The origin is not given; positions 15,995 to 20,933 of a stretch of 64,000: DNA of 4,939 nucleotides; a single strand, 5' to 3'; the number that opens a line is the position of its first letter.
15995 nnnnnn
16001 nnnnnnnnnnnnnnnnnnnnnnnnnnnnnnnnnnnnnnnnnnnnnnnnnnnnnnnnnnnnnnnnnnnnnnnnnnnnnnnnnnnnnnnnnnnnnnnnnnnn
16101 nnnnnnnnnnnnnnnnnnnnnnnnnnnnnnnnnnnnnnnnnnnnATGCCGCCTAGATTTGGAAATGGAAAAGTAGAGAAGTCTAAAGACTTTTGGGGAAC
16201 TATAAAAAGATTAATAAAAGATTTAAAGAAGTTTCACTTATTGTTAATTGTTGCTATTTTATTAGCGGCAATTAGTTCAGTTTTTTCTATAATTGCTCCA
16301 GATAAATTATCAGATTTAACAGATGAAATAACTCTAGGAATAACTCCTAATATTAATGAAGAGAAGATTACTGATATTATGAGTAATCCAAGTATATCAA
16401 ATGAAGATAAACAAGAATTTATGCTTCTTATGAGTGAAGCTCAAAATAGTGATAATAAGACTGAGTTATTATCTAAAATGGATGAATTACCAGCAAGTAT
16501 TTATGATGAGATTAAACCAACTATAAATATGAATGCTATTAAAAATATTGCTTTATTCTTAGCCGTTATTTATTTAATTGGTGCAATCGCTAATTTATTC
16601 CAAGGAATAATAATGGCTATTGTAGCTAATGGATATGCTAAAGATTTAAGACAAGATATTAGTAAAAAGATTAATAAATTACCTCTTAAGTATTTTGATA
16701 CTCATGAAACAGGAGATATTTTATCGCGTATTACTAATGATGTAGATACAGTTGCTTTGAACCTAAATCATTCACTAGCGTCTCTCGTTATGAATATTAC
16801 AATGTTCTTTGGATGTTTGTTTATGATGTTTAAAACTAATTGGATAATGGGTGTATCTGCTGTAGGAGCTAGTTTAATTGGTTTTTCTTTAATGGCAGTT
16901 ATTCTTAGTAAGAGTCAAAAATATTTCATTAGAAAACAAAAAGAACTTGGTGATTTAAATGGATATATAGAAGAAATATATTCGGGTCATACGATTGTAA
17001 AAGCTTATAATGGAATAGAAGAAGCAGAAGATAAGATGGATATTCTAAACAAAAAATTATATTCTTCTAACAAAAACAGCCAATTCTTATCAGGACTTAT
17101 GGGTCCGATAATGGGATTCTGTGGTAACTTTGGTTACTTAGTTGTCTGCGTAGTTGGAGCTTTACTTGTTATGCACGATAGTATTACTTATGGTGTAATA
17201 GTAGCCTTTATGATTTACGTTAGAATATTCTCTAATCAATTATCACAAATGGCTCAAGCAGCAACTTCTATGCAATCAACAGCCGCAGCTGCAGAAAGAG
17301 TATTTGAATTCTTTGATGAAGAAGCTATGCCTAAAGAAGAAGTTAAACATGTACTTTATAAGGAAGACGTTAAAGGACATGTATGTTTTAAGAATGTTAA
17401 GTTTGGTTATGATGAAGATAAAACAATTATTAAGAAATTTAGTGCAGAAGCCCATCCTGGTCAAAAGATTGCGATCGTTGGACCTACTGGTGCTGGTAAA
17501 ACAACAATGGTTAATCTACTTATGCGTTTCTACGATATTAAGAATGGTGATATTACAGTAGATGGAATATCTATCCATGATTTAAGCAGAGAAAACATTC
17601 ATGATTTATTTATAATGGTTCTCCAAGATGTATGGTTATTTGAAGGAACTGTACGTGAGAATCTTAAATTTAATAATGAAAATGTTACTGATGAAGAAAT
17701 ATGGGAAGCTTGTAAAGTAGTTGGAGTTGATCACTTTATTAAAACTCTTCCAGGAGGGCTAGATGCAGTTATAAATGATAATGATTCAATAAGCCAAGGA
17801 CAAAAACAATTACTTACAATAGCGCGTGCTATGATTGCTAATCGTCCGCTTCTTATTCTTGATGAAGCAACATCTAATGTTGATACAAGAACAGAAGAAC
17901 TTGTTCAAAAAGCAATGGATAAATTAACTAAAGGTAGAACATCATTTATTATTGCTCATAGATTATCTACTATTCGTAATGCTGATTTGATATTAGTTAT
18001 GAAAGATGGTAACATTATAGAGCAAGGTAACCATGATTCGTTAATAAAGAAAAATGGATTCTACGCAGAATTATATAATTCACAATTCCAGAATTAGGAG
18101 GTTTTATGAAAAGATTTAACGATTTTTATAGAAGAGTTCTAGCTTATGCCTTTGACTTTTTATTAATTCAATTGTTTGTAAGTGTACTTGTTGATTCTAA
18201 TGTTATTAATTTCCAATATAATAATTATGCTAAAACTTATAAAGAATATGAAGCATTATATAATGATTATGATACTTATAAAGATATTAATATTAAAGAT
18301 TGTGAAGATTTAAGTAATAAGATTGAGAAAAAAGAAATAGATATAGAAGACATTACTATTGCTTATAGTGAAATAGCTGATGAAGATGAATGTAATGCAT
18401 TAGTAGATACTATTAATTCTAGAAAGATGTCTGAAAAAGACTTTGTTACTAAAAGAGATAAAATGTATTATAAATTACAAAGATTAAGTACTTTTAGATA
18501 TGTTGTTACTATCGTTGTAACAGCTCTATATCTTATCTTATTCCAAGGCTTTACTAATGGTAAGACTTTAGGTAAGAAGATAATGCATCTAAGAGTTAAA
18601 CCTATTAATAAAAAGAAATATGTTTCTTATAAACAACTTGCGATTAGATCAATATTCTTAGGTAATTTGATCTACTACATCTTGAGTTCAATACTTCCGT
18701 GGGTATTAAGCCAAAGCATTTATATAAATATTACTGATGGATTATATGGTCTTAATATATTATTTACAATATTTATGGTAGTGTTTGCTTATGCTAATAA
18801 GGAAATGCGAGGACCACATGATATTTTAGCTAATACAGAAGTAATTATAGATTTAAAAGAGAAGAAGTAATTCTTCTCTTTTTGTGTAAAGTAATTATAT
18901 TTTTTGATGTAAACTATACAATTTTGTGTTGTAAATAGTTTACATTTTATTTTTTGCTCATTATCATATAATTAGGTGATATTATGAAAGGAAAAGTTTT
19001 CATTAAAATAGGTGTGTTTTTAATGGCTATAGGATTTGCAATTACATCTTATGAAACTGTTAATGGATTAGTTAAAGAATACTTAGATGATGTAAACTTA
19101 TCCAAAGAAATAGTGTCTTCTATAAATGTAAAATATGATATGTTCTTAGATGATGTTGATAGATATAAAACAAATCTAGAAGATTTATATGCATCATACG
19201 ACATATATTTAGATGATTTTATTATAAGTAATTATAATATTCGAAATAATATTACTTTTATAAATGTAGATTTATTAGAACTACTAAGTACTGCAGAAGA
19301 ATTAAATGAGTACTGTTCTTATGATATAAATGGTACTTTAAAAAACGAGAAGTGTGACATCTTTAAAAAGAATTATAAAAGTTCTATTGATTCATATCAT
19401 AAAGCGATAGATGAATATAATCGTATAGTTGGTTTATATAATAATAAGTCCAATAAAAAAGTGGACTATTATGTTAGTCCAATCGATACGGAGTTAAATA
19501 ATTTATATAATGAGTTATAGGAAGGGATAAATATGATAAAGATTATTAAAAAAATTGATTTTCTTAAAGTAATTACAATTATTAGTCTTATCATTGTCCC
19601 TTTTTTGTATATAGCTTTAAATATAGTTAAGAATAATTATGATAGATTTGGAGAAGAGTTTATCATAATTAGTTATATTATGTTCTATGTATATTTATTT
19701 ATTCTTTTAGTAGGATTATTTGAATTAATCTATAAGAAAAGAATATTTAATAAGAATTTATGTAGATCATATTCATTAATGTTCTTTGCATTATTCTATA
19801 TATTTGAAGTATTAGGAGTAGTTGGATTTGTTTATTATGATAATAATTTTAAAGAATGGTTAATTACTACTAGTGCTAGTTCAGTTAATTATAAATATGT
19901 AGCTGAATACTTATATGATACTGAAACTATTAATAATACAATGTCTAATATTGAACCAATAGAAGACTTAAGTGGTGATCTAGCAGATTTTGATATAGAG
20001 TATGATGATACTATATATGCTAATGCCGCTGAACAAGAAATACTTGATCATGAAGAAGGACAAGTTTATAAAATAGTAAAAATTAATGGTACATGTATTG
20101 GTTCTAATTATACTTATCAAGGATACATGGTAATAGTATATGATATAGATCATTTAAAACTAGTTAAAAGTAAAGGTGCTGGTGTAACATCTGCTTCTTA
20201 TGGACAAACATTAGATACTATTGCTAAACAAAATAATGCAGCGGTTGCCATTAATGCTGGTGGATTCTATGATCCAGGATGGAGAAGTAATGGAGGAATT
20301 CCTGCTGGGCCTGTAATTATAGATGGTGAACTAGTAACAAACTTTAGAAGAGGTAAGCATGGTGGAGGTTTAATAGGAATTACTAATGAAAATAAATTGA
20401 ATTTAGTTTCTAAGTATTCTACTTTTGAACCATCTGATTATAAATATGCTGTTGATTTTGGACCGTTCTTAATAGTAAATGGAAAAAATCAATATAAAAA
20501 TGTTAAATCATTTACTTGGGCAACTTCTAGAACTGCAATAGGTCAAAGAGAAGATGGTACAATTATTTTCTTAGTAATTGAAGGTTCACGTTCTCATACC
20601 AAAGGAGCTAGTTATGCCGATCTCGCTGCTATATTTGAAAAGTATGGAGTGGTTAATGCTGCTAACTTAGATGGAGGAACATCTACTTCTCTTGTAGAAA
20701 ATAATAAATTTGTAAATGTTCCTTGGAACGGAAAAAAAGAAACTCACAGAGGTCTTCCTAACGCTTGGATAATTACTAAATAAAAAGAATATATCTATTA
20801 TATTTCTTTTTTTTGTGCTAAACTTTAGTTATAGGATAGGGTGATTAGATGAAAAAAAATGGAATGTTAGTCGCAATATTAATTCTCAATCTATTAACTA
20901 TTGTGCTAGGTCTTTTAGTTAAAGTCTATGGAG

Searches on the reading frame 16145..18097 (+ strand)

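Call 8: search_protein_families(library=pfam, proteins=[window:16145-18097:+], max_evalue=0.0001)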
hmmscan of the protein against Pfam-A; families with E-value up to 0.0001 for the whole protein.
window:16145-18097:+ (650 aa): 4 families
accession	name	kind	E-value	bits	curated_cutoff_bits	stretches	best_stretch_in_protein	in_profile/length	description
PF00664.28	ABC_membrane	-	2.7e-44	152.3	28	1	122-365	37-273/274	ABC transporter transmembrane region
PF00005.33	ABC_tran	-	5.5e-26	92.2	25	1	430-577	2-137/137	ABC transporter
PF02463.25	SMC_N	-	2.7e-07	30.7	40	1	370-618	93-210/220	RecF/RecN/SMC N terminal domain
PF13401.12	AAA_22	-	7.9e-05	23.4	27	0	442-577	8-95/130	AAA domain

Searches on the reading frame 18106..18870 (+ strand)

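Call 8: search_protein_families(library=pfam, proteins=[window:18106-18870:+], max_evalue=0.0001)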
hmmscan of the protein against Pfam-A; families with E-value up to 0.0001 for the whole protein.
window:18106-18870:+ (254 aa): 1 family
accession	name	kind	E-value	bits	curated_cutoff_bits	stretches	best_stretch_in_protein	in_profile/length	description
PF06271.18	RDD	-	3.8e-14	53.6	24.1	1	132-243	51-137/137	RDD family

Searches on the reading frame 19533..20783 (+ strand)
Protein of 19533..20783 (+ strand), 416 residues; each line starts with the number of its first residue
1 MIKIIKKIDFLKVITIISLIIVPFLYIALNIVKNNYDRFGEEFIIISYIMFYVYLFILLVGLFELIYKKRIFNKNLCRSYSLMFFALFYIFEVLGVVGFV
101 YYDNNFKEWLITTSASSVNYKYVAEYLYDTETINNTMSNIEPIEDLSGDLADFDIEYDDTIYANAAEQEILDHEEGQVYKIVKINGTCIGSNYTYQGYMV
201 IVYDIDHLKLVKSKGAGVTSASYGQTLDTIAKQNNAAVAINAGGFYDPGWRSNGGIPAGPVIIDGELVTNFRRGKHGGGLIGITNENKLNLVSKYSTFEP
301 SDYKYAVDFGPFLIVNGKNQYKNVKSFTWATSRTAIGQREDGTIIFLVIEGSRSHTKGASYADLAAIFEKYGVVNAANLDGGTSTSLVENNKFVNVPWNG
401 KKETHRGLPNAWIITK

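Call 8: search_protein_families(library=pfam, proteins=[window:19533-20783:+], max_evalue=0.0001)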
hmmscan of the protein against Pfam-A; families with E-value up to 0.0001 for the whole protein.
window:19533-20783:+ (416 aa): 1 family
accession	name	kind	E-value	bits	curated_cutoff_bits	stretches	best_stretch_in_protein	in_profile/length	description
PF09992.14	NAGPA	-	7.2e-40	137.4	25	1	234-415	1-169/169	Phosphodiester glycosidase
